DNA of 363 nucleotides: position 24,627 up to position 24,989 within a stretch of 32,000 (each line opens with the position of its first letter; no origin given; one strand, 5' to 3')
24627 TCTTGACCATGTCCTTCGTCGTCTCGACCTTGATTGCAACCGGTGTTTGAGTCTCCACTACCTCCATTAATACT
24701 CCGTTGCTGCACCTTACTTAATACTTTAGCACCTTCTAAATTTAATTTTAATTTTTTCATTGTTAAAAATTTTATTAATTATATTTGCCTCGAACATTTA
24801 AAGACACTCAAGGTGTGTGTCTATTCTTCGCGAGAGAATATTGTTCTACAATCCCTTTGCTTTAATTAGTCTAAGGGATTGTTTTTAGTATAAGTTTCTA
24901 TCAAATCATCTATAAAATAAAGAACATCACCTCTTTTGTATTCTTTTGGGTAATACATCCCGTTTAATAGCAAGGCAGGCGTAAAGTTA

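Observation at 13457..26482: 13-kb single-strand locus: multi-precursor, Cys-rich GG-leader peptides with in-cis oxidative-folding machinery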

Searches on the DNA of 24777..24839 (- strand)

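Call 73: build_rna_model(alignment_id=A2, structure=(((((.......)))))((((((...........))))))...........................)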
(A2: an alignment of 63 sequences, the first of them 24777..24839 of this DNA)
Model R1 built from alignment A2 (63 sequences, 67 columns); structure: as given.
model positions 63; base pairs 11; branch points 1; effective number of sequences 7.56; information 0.889 bits per position. Calibrated on 0.2 Mb of random sequence (short: E-values are rough).
structure used (alignment columns):
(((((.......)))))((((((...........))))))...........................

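Call 74: search_with_rna_model(model_id=R1, sources=[window, L081, L082, L083, L084, L085], max_evalue=1)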
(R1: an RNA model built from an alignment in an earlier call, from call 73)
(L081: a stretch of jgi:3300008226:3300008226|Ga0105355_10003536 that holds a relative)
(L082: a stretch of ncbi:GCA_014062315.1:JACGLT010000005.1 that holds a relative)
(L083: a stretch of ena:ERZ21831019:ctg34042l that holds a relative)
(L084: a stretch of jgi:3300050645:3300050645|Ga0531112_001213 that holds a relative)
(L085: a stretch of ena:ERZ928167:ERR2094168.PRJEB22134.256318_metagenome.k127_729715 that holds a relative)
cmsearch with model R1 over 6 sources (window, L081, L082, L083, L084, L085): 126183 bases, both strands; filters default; matches with E-value up to 1: 10.
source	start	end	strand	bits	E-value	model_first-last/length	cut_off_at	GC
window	24777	24839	-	87.2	4e-17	1-63/63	no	0.37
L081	862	924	+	87.2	4e-17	1-63/63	no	0.37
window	18700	18762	-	81.3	8.4e-16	1-63/63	no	0.38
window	20966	21028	-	81.3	8.4e-16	1-63/63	no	0.38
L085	2651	2713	+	79.4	2.3e-15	1-63/63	no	0.4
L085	4549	4611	+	73.2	5.5e-14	1-63/63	no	0.4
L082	2548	2610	+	70.5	2.2e-13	1-63/63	no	0.41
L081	6708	6770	+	68.2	7e-13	1-63/63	no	0.38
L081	2647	2694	+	33.3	4.5e-05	1-63/63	no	0.29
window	22000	22054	-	20.1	0.04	1-63/63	no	0.33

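Call 101: search_with_rna_model(model_id=R1, sources=[L086, L087], max_evalue=1)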
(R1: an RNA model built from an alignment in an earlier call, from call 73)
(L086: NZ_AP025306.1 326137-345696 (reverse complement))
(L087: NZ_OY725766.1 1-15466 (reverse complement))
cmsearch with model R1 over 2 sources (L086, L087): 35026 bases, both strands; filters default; matches with E-value up to 1: 1.
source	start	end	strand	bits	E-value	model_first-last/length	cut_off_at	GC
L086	10862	10922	+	12.8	0.48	1-63/63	no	0.31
